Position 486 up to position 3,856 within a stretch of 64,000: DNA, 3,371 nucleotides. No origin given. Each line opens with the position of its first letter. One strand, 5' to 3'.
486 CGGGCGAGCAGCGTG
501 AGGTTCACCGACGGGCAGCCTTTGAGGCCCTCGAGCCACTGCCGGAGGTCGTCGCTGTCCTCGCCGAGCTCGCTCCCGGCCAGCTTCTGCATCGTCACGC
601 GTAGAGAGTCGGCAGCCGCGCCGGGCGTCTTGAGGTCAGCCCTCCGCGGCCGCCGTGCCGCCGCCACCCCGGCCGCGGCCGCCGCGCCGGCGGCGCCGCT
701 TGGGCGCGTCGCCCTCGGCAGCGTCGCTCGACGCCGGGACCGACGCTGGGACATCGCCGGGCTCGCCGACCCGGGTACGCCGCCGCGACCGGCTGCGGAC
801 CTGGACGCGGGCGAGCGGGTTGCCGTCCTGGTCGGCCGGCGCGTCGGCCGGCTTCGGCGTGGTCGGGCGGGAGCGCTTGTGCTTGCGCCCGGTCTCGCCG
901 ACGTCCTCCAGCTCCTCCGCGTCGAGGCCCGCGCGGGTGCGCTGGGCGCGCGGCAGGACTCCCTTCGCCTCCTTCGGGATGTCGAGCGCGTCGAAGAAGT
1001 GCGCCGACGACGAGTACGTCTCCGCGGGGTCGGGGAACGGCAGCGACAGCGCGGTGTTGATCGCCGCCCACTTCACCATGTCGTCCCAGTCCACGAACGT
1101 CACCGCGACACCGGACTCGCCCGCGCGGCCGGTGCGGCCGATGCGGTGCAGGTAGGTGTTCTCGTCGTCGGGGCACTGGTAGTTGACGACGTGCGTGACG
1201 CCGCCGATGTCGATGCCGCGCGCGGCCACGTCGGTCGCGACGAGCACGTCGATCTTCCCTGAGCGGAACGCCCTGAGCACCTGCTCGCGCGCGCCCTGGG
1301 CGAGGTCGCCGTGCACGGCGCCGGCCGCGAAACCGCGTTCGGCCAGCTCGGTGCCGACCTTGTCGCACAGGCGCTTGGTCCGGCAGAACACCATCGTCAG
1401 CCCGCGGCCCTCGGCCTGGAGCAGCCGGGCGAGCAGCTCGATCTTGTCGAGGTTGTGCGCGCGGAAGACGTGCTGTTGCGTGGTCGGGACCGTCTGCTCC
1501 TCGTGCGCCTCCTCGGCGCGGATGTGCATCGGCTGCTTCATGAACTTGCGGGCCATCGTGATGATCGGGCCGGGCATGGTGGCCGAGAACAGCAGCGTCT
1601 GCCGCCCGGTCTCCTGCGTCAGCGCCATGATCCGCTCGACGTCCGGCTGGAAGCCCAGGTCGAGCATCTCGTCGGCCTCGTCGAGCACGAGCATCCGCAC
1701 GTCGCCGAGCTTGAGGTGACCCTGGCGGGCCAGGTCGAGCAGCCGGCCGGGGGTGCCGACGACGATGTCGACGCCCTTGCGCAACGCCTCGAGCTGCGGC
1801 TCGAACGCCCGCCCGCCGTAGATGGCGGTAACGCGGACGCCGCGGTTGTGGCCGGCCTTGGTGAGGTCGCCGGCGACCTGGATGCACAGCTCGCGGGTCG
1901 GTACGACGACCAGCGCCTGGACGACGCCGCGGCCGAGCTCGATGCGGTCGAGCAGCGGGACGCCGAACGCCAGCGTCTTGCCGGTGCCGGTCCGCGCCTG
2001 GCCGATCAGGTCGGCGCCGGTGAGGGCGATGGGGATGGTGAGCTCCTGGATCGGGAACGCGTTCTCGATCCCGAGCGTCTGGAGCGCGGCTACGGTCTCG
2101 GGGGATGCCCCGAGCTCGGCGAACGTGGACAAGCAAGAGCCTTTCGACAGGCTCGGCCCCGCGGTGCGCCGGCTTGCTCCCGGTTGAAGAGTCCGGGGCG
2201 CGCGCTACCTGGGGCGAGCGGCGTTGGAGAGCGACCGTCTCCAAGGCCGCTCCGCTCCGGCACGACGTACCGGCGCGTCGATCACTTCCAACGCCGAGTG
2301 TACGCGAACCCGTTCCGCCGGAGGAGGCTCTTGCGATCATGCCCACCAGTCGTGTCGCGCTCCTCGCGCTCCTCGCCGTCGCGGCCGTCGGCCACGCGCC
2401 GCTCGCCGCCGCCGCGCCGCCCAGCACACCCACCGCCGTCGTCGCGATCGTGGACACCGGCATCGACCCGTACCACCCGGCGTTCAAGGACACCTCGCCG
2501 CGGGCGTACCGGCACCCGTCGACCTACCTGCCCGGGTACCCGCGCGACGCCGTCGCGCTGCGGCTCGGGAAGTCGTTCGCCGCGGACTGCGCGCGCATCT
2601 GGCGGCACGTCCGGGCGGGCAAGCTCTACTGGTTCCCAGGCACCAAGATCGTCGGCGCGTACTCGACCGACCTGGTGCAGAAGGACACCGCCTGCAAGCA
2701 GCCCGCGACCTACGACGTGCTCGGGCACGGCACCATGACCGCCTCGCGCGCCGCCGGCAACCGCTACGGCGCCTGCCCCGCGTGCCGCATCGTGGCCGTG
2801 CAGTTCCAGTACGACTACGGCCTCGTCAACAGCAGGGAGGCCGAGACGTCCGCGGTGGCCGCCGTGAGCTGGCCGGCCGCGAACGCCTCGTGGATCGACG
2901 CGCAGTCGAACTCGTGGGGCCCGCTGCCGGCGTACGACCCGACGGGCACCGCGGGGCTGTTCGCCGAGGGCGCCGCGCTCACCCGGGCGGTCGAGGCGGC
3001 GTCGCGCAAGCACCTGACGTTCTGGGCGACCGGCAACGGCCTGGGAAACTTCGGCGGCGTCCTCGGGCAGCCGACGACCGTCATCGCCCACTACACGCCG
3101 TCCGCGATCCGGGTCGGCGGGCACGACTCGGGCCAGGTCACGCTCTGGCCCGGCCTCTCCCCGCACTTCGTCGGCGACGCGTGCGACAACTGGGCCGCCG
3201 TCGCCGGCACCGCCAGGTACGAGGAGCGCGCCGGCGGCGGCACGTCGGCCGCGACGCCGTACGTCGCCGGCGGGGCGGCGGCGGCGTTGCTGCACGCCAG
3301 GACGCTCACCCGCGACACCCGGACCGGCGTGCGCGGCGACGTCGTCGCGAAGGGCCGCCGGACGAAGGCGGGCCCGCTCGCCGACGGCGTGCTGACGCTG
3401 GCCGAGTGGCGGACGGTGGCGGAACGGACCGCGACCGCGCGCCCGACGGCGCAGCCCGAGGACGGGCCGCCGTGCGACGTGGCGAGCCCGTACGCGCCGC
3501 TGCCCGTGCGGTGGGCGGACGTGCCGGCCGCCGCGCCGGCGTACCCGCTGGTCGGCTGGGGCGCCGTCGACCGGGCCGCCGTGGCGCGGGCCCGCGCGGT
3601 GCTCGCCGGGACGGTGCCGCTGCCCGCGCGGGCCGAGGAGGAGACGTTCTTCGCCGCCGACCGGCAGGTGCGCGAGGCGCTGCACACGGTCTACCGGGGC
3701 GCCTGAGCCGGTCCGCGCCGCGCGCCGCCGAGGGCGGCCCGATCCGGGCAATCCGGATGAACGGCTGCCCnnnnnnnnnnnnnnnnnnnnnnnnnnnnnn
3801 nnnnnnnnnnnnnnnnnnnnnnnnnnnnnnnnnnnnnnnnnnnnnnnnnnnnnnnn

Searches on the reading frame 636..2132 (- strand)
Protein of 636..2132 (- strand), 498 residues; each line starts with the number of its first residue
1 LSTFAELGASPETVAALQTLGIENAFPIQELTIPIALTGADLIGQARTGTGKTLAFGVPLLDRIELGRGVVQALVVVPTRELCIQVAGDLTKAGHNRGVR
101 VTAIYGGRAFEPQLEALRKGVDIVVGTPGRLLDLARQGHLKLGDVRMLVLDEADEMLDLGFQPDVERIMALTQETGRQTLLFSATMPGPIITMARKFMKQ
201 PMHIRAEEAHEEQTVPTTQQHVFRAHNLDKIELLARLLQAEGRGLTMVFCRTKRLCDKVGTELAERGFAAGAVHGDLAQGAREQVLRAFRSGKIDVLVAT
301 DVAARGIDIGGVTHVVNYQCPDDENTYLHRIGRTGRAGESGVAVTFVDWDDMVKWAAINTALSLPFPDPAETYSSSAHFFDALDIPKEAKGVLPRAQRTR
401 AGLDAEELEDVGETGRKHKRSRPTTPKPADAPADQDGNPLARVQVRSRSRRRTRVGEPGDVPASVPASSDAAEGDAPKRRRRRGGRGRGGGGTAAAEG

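Call 18: search_protein_families(library=pfam, proteins=[window:636-2132:-], max_evalue=0.001)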
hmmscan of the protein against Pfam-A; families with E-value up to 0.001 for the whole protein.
window:636-2132:- (498 aa): 3 families
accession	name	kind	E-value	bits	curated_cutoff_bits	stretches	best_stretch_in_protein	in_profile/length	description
PF00270.35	DEAD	-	8.2e-49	166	26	1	27-187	2-161/167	DEAD/DEAH box helicase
PF00271.37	Helicase_C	-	8.1e-34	116.6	23.5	1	229-338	1-110/110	Helicase conserved C-terminal domain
PF04851.21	ResIII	-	3.3e-05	24.3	22.5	1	45-185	29-161/164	Type III restriction enzyme, res subunit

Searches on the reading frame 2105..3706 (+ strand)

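Call 18: search_protein_families(library=pfam, proteins=[window:2105-3706:+], max_evalue=0.001)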
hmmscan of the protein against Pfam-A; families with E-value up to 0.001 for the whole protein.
window:2105-3706:+ (533 aa): 1 family
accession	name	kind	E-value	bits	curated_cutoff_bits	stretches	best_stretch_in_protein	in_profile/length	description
PF00082.27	Peptidase_S8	-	5.4e-17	62.5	21.8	1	111-400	4-259/288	Subtilase family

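Call 88: search_protein_families(library=ncbifam, proteins=[window:2105-3706:+], max_evalue=0.001)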
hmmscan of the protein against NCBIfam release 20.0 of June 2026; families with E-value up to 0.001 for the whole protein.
window:2105-3706:+ (533 aa): 0 families

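Call 98: search_protein_families(library=padloc, proteins=[window:2105-3706:+], max_evalue=0.001)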
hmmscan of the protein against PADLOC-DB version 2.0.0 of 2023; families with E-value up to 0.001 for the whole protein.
window:2105-3706:+ (533 aa): 0 families
